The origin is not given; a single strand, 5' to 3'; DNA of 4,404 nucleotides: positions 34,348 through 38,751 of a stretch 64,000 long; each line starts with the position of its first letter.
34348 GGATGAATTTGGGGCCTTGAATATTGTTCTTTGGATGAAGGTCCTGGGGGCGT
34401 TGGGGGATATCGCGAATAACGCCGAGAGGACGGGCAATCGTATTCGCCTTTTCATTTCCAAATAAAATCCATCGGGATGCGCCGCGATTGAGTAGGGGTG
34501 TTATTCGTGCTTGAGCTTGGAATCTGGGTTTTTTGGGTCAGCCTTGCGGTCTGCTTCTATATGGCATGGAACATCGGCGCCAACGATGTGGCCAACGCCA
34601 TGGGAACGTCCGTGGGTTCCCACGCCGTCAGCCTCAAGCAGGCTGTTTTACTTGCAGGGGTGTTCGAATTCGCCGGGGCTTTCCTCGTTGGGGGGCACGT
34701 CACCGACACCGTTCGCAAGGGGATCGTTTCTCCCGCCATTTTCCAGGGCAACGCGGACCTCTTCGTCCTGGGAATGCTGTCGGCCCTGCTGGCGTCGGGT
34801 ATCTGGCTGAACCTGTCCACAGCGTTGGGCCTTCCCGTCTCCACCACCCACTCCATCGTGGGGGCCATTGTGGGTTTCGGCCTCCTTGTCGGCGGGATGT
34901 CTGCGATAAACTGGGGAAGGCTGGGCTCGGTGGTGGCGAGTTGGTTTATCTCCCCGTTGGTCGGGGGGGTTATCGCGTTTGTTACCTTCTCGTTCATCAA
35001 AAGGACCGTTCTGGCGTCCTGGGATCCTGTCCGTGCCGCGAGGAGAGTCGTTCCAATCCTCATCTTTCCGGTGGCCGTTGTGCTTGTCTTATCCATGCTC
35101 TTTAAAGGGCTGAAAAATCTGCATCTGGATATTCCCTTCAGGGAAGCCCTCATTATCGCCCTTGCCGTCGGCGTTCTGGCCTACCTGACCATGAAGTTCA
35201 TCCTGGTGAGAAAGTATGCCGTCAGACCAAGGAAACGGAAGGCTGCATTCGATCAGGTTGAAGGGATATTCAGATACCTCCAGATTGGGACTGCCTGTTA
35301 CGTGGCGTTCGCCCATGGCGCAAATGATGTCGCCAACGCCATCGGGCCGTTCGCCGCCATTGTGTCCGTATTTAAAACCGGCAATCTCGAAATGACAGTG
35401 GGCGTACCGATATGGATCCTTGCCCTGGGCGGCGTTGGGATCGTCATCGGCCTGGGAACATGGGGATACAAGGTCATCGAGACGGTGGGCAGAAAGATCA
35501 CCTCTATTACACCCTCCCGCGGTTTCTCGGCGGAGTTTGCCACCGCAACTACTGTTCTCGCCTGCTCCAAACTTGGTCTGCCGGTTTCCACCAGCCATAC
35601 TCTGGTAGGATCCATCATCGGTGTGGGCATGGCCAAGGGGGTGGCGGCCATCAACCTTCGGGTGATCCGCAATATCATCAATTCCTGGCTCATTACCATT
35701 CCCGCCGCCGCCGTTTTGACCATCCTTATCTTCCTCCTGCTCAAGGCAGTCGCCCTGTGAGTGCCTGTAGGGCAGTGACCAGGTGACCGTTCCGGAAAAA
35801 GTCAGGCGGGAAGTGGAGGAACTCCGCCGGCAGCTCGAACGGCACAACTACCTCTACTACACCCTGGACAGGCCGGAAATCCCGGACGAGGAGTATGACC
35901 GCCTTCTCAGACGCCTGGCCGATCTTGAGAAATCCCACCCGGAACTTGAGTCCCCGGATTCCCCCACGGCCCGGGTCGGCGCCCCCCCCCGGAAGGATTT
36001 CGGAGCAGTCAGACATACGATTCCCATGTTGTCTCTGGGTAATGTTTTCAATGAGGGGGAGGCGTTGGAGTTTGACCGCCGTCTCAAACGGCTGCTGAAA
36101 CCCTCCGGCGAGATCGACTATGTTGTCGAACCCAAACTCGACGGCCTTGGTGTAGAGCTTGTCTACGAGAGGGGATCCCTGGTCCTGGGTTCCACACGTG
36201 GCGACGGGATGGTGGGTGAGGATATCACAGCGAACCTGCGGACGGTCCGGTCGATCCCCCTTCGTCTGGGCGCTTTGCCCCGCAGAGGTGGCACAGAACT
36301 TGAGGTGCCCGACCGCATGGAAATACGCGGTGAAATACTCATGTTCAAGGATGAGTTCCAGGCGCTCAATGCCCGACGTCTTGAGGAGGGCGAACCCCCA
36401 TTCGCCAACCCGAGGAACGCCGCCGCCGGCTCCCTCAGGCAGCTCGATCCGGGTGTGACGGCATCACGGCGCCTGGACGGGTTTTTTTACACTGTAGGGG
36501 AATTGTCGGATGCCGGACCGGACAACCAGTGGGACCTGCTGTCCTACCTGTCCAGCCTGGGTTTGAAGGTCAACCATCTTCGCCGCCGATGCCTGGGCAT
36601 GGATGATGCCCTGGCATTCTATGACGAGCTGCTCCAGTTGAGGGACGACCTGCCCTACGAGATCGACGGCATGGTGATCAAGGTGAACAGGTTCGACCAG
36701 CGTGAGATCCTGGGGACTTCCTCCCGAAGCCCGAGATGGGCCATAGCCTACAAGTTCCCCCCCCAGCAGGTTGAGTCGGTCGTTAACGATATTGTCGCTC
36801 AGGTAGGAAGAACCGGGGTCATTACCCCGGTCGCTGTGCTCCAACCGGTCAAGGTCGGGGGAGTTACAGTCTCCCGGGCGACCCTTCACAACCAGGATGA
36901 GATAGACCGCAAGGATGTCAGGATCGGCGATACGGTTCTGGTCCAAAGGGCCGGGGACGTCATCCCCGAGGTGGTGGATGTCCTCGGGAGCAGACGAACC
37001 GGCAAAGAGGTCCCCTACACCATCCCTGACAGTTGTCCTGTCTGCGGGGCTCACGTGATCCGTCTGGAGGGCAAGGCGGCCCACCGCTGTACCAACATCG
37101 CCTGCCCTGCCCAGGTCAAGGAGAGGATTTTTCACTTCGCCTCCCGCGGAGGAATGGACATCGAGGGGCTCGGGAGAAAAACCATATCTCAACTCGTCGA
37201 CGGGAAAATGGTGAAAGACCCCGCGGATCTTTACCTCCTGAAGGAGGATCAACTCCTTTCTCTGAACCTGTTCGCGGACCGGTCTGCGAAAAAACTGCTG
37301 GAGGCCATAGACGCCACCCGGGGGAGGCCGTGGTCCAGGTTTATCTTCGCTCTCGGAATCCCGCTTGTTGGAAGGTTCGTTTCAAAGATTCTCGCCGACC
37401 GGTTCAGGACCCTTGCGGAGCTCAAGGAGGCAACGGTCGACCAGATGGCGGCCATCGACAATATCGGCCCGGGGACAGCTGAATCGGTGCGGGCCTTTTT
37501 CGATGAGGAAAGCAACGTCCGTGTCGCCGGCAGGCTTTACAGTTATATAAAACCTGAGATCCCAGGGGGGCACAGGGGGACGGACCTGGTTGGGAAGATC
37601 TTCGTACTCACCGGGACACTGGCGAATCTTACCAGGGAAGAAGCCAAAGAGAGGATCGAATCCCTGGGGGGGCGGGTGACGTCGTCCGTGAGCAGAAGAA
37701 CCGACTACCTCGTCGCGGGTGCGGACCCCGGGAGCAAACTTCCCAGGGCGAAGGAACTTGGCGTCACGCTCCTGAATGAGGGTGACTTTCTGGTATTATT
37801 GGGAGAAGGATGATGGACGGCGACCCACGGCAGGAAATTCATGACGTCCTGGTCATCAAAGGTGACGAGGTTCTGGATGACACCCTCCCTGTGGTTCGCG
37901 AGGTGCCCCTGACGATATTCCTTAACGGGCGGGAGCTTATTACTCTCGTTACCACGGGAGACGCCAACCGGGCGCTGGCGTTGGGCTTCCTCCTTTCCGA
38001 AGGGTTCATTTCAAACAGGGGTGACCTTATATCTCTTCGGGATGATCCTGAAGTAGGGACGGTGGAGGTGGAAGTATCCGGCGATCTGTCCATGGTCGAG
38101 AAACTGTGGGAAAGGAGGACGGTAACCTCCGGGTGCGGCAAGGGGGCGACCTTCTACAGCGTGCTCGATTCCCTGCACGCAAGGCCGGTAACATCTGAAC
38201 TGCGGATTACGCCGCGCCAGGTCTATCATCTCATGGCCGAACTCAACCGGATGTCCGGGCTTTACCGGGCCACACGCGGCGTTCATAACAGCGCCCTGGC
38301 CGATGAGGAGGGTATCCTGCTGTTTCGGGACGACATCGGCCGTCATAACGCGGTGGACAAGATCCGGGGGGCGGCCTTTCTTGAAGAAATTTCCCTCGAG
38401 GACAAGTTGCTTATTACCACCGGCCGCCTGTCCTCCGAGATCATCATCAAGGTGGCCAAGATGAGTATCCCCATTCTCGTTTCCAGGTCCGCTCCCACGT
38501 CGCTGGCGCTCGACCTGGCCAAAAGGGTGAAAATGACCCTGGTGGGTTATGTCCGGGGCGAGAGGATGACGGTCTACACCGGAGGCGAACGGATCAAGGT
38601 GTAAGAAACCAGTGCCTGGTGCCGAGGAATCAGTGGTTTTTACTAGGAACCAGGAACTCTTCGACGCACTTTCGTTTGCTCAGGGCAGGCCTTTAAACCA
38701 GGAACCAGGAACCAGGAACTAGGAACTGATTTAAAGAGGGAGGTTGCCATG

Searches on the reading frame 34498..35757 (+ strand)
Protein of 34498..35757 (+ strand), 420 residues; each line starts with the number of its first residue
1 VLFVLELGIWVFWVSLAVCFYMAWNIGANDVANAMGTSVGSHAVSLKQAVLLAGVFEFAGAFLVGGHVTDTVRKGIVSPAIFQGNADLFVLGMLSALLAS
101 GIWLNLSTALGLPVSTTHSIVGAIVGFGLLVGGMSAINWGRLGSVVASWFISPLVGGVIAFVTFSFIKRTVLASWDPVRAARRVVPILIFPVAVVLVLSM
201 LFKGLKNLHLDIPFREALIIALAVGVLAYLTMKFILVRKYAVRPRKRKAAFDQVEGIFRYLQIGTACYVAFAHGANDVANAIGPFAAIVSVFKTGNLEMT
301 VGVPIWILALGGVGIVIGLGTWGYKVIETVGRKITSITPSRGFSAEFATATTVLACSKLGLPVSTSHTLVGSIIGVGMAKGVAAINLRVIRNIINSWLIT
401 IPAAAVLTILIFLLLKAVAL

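Call 32: search_protein_families(library=pfam, proteins=[window:34498-35757:+])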
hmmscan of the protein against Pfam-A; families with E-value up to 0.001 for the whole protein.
window:34498-35757:+ (420 aa): 1 family
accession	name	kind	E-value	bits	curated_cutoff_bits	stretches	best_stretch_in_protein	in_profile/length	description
PF01384.25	PHO4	-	3.2e-122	408.3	33.7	1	26-407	1-349/350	Phosphate transporter family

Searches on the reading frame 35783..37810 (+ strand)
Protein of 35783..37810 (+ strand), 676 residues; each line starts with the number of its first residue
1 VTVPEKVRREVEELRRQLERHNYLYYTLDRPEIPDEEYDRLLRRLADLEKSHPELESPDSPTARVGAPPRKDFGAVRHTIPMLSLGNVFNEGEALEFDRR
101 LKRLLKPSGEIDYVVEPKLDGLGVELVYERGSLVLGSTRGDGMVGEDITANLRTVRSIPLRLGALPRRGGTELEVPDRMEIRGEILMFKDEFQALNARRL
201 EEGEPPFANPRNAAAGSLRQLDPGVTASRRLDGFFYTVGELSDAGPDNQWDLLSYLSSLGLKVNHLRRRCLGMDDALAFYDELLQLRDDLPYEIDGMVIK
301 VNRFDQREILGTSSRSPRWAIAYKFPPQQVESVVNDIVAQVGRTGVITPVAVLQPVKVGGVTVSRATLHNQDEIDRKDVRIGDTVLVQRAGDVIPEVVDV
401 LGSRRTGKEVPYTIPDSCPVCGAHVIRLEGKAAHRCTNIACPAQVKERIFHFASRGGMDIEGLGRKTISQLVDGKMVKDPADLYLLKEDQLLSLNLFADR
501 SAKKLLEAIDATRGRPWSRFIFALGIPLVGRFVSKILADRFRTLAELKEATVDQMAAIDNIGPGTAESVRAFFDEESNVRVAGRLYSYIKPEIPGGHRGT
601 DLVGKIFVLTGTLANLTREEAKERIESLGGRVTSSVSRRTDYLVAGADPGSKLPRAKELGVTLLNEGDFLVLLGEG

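Call 32: search_protein_families(library=pfam, proteins=[window:35783-37810:+])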
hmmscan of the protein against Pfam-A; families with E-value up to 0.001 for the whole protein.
window:35783-37810:+ (676 aa): 8 families
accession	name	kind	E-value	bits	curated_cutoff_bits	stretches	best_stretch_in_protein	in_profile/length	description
PF01653.23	DNA_ligase_aden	-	4.6e-87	292.2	27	1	72-328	3-253/253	NAD-dependent DNA ligase adenylation domain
PF03120.22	DNA_ligase_OB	-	5.1e-34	116.4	32.9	1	332-408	2-78/79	NAD-dependent DNA ligase OB-fold domain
PF12826.13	HHH_2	-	3.1e-19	69.3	27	1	519-580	1-62/64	Helix-hairpin-helix motif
PF00533.33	BRCT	-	4.1e-14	53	21.3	1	600-669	4-74/78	BRCA1 C Terminus (BRCT) domain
PF03119.21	DNA_ligase_ZBD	-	1.1e-11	44.8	25.8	1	418-443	2-27/27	NAD-dependent DNA ligase C4 zinc finger domain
PF22745.1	Nlig-Ia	-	2.4e-11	44.6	27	1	10-55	5-50/92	DNA ligase-like, N-terminal NAD+-binding domain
PF14520.12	HHH_5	-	5.6e-08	33.6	27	1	522-570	3-52/57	Helix-hairpin-helix domain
PF00633.29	HHH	-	0.00071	19.7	24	0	545-572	3-30/30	Helix-hairpin-helix motif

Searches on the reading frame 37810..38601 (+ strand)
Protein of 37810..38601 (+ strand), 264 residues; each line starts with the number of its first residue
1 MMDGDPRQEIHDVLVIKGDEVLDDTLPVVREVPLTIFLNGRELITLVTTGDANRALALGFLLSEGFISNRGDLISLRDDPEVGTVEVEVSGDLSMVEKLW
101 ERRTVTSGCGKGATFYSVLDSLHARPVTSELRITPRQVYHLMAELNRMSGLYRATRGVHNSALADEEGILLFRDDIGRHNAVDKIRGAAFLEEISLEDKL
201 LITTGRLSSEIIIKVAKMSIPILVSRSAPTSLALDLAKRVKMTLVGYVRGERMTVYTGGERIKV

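Call 32: search_protein_families(library=pfam, proteins=[window:37810-38601:+])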
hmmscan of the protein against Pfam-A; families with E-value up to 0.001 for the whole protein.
window:37810-38601:+ (264 aa): 1 family
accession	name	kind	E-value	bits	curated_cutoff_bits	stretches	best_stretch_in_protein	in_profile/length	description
PF02634.21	FdhD-NarQ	-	6.3e-81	272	27.2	1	29-262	1-236/237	FdhD/NarQ family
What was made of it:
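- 37810..38604 (+): fdhD (FDH sulfurtransferase / cofactor chaperone). Pfam FdhD-NarQ, E=6e-81 (call 32).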
